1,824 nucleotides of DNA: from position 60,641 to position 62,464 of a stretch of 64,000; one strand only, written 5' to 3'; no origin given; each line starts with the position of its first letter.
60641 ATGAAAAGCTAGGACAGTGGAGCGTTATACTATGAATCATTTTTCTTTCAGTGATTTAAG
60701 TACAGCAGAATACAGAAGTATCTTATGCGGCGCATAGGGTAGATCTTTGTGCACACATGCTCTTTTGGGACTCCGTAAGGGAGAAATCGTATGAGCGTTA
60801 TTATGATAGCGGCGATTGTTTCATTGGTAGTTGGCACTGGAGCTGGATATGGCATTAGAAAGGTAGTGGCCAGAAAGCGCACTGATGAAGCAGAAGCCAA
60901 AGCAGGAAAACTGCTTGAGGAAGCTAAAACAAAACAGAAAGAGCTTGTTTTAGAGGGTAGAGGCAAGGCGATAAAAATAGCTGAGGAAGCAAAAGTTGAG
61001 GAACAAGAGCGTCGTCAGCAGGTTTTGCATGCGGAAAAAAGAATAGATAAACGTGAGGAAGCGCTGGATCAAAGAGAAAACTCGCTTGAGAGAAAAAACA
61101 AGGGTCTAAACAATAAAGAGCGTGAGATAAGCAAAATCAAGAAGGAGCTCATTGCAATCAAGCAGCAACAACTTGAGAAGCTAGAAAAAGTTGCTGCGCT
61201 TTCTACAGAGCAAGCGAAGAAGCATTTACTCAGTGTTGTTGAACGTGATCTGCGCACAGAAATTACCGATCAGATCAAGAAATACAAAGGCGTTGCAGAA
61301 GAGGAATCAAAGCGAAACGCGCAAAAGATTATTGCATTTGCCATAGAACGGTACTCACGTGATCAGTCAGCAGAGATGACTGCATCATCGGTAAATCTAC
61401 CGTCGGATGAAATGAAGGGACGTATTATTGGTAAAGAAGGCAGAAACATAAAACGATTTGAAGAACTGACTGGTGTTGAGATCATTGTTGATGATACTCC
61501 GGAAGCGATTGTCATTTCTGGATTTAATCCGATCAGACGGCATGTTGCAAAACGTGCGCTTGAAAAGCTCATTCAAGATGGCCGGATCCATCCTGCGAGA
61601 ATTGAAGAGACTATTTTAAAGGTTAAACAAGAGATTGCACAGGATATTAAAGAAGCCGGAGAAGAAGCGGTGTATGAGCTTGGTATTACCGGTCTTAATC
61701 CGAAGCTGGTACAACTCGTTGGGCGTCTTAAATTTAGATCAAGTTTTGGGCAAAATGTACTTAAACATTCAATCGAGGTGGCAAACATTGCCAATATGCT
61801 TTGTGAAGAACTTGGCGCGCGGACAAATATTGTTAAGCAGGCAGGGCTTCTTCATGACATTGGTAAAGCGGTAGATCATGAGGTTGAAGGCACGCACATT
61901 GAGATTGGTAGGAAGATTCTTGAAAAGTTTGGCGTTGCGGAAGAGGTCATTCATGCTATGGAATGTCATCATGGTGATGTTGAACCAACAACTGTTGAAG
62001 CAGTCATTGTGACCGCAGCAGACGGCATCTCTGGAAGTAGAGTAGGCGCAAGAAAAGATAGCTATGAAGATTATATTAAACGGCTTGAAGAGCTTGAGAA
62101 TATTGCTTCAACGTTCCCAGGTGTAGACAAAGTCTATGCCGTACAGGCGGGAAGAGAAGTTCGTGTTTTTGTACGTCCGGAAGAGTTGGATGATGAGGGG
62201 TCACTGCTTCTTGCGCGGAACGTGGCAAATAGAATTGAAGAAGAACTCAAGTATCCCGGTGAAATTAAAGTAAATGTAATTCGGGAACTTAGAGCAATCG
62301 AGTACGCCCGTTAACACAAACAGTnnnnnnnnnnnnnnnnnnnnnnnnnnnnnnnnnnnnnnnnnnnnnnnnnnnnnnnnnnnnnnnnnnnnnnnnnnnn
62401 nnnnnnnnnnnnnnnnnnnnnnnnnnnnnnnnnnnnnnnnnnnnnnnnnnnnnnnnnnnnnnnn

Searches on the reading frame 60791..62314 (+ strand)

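Call 101: search_protein_families(library=pfam, proteins=[window:60791-62314:+], max_evalue=0.001)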
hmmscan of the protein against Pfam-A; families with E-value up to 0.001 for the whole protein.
window:60791-62314:+ (507 aa): 4 families
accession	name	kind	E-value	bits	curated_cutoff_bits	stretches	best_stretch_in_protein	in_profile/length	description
PF12072.13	RNase_Y_N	-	1e-36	126.7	32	1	4-191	2-200/201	RNase Y N-terminal region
PF01966.28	HD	-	7.4e-20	71.8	22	1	323-413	1-113/116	HD domain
PF00013.35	KH_1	-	1.2e-10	41.4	21.5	1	202-258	5-65/66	KH domain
PF08668.18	HDOD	-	2.4e-07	30.9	22.9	1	322-361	94-134/196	HDOD domain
